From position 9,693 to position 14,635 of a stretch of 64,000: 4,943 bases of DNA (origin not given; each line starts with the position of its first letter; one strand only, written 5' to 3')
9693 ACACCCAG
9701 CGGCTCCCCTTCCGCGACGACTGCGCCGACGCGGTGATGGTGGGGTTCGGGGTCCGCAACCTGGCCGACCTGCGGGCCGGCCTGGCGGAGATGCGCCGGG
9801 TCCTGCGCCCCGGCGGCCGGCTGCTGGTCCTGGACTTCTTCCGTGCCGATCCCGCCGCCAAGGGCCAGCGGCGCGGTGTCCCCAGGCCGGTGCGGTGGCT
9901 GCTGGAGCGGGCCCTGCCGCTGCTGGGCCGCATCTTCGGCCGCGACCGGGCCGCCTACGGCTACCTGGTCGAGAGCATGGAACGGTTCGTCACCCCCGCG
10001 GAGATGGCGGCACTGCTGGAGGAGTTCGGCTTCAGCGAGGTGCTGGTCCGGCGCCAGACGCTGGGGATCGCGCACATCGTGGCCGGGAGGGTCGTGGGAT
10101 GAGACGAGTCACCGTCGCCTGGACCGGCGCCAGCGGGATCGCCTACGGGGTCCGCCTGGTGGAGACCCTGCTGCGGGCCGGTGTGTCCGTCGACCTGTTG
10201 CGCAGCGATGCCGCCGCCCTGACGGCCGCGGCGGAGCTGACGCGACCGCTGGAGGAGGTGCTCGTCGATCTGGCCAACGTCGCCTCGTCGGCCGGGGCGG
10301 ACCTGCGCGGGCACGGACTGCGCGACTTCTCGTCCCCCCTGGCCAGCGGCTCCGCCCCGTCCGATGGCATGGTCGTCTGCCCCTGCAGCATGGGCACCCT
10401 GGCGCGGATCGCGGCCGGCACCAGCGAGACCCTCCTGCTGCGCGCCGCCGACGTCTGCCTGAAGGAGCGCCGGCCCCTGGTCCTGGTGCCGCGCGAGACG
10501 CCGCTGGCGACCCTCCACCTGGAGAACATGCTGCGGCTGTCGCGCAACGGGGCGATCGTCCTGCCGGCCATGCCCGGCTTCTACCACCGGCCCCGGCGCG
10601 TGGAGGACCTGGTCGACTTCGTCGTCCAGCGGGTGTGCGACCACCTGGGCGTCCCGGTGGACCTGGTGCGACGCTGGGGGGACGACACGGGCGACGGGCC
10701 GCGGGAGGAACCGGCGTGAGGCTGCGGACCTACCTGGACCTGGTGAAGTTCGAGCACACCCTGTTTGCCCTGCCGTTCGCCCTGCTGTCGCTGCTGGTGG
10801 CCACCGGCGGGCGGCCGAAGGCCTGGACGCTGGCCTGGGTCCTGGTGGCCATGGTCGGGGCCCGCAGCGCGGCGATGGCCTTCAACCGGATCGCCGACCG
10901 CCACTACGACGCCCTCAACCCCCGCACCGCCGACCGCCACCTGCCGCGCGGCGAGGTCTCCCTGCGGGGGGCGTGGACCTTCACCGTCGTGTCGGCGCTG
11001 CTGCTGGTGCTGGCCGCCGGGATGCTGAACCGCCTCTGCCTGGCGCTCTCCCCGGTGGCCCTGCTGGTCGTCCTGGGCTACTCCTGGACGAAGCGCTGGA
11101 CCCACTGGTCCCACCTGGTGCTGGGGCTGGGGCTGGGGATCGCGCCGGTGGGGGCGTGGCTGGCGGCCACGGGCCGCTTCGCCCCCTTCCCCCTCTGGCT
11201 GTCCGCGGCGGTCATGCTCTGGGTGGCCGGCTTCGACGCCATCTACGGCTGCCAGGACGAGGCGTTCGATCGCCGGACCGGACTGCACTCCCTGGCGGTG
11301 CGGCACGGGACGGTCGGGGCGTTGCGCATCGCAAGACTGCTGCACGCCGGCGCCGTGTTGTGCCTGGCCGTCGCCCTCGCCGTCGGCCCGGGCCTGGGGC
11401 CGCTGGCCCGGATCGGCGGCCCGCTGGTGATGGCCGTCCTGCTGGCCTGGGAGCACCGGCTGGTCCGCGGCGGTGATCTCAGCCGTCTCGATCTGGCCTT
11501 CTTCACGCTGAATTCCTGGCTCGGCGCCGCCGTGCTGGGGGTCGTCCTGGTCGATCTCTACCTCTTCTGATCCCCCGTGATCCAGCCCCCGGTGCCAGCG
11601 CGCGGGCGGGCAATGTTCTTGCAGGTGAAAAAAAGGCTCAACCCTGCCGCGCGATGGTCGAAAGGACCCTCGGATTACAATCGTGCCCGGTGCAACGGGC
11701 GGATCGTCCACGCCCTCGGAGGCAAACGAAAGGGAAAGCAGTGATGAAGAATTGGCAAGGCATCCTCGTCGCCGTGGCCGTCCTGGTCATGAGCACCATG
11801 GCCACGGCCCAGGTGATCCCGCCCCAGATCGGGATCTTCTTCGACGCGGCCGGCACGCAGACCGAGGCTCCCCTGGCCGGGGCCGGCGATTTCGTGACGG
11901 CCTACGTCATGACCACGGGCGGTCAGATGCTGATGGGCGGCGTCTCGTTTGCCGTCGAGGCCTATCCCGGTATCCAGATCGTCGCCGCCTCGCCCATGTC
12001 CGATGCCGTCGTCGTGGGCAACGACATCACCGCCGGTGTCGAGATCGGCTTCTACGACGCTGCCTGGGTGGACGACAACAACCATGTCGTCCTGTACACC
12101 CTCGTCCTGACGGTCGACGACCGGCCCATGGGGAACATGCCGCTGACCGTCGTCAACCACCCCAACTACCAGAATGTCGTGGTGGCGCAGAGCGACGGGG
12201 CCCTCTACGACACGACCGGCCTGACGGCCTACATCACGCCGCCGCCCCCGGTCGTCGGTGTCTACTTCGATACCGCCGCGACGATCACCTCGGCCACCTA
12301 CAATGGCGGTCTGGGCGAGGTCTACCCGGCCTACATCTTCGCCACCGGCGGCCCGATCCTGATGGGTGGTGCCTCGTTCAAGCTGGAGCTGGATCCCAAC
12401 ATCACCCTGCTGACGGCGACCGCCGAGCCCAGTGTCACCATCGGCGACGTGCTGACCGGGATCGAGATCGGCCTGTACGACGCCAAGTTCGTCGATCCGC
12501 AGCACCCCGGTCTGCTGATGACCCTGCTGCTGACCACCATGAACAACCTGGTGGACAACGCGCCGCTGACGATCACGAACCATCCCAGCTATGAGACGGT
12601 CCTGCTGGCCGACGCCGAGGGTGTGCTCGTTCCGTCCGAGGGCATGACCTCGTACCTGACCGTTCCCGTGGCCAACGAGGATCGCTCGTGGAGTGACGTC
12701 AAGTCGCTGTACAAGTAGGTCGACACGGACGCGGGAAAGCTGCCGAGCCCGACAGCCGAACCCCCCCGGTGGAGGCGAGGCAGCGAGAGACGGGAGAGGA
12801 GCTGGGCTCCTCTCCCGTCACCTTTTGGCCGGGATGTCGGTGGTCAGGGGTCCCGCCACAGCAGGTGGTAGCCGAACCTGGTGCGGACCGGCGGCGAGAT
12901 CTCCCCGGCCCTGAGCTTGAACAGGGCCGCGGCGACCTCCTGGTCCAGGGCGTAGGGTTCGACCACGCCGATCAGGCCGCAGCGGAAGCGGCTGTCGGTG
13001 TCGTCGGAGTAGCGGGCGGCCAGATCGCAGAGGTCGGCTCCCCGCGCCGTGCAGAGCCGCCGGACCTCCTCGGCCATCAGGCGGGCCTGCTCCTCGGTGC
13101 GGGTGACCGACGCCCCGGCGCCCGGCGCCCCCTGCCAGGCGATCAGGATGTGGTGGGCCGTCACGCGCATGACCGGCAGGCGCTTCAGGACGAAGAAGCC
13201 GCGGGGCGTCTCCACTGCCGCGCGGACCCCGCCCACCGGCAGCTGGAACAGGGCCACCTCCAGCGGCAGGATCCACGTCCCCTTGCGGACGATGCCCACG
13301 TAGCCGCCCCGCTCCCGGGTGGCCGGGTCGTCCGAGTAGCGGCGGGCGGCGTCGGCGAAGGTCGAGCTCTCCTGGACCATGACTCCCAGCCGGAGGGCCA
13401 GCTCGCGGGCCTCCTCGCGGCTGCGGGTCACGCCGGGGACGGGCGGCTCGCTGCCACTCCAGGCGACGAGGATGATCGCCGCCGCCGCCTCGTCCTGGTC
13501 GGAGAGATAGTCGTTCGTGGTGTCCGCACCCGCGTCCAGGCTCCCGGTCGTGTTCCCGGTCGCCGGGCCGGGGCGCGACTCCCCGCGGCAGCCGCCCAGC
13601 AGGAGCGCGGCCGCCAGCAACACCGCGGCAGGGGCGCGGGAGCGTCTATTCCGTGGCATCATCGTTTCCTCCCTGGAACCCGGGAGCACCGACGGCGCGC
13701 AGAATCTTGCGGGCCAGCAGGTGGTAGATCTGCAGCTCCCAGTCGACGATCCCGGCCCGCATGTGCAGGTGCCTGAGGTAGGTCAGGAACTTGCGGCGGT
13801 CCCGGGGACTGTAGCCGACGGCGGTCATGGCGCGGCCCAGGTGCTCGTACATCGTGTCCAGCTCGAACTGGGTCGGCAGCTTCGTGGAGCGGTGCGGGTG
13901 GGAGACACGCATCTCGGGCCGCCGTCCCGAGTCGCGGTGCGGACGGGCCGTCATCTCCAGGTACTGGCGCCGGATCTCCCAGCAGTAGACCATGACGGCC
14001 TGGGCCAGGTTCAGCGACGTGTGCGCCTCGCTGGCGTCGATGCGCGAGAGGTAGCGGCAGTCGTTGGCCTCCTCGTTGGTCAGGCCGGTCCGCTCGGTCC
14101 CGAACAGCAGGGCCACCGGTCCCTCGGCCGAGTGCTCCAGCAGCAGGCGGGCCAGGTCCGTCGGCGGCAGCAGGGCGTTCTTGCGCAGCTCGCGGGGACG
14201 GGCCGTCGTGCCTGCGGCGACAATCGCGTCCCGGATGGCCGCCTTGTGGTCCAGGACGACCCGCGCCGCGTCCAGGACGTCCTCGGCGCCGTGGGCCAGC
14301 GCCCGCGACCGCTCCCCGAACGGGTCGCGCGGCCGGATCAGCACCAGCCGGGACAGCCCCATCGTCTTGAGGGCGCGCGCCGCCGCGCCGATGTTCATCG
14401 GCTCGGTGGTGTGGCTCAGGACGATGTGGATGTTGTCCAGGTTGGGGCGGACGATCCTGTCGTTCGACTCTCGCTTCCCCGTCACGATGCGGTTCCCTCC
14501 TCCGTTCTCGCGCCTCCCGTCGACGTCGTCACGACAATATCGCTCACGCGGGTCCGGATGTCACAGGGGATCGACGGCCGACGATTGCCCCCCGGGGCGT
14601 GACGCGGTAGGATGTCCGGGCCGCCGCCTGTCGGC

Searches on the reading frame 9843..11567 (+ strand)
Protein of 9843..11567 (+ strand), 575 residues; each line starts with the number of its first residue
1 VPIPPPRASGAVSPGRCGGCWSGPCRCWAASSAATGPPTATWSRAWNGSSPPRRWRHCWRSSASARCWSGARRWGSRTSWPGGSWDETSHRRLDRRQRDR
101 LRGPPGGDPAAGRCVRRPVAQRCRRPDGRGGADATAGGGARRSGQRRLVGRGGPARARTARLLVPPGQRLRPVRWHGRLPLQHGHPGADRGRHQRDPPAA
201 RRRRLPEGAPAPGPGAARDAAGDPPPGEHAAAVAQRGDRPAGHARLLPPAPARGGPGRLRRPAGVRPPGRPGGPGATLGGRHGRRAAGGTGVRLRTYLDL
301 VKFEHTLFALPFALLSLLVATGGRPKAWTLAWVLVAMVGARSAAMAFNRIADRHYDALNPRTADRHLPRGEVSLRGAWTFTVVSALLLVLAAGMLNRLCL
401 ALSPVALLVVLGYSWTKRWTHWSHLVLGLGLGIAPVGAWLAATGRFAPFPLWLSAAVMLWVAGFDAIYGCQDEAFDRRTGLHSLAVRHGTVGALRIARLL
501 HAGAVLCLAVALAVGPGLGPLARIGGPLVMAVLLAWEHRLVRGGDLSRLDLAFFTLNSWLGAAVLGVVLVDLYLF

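Call 55: search_protein_families(library=pfam, proteins=[window:9843-11567:+], max_evalue=0.001)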
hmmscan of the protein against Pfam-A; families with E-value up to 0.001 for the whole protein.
window:9843-11567:+ (575 aa): 1 family
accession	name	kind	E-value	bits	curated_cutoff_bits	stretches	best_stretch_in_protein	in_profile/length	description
PF01040.23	UbiA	-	7.2e-55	186.4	34.2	1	309-558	1-249/250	UbiA prenyltransferase family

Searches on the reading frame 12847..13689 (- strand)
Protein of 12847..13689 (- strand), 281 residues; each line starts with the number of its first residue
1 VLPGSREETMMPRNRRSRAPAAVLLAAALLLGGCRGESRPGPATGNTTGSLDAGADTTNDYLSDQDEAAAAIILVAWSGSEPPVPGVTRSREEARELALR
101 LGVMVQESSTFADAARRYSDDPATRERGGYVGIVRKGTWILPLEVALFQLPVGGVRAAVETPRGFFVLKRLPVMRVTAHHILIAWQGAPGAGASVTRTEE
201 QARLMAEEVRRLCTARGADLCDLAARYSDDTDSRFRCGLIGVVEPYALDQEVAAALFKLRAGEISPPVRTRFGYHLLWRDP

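Call 55: search_protein_families(library=pfam, proteins=[window:12847-13689:-], max_evalue=0.001)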
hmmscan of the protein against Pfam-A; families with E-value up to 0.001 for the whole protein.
window:12847-13689:- (281 aa): 3 families
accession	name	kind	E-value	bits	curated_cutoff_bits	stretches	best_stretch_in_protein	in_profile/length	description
PF13616.12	Rotamase_3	-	2.8e-33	115.3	22.5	2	63-169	11-111/116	PPIC-type PPIASE domain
PF00639.27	Rotamase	-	3.4e-30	105.3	21.7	2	180-277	1-93/97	PPIC-type PPIASE domain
PF13145.12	Rotamase_2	-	2.8e-10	41.5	27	1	244-278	69-104/121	PPIC-type PPIASE domain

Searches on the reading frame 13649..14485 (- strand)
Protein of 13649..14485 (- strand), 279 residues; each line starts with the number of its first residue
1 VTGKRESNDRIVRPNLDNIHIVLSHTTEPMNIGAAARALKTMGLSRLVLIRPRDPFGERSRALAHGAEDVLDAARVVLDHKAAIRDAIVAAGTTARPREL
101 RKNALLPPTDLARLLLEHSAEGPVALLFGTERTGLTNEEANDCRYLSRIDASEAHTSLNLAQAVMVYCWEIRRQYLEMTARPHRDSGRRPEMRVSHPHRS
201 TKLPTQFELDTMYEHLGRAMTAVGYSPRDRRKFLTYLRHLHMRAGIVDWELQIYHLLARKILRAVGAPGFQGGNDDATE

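Call 55: search_protein_families(library=pfam, proteins=[window:13649-14485:-], max_evalue=0.001)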
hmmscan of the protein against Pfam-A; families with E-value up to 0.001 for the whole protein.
window:13649-14485:- (279 aa): 1 family
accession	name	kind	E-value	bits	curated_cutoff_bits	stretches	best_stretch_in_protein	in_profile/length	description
PF00588.24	SpoU_methylase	-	1.1e-22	81.1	29.7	1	19-168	2-141/142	SpoU rRNA Methylase family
